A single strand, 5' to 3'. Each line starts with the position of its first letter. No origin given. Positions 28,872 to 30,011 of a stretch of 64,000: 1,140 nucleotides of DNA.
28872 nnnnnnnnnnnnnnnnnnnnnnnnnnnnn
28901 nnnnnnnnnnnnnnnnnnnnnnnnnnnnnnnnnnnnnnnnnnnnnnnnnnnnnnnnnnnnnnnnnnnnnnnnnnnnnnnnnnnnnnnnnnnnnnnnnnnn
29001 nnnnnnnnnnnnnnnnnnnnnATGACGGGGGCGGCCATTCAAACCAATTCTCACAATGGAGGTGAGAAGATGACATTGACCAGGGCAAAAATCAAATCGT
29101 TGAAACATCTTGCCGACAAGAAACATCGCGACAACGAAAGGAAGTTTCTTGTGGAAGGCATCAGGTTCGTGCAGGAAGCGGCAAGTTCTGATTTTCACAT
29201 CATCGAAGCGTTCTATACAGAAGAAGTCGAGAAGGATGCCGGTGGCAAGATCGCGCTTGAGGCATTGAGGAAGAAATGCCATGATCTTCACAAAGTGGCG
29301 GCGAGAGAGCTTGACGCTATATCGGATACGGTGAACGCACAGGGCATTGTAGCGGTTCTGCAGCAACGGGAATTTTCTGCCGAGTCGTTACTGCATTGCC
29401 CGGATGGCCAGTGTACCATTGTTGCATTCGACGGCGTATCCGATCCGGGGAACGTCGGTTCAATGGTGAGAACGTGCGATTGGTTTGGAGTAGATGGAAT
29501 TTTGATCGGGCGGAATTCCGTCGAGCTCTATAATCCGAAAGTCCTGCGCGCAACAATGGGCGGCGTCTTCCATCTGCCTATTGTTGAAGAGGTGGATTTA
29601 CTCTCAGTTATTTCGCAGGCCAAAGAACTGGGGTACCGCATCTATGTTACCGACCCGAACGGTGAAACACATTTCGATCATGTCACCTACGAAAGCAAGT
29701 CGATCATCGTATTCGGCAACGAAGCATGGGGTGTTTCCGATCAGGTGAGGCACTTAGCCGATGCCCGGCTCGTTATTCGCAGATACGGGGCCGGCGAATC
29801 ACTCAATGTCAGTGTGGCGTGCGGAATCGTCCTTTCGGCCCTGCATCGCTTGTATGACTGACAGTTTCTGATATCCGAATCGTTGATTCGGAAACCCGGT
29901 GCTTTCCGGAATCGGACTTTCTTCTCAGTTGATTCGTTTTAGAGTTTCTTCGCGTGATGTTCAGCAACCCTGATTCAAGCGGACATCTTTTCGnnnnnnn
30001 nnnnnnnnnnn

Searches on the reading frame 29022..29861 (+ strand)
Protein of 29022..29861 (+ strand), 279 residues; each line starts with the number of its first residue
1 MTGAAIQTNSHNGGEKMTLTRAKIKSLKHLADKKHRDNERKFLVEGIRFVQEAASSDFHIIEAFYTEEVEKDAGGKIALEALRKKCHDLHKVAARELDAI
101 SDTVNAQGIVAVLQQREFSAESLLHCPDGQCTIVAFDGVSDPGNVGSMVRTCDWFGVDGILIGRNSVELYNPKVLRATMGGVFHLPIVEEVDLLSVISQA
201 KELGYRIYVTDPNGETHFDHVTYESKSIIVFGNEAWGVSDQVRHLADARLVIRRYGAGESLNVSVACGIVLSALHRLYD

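Call 6: search_protein_families(library=pfam, proteins=[window:29022-29861:+], max_evalue=0.00001)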
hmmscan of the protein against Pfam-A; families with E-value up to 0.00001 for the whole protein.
window:29022-29861:+ (279 aa): 3 families
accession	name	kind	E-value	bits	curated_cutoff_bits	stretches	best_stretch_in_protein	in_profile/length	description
PF00588.24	SpoU_methylase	-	8.6e-38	130.1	29.7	1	133-271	3-141/142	SpoU rRNA Methylase family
PF22435.1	MRM3-like_sub_bind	-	5.2e-18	65.7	27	1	22-111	2-84/84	MRM3-like substrate binding domain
PF08032.17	SpoU_sub_bind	-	5.2e-10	40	22.8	1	43-117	1-74/76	RNA 2'-O ribose methyltransferase substrate binding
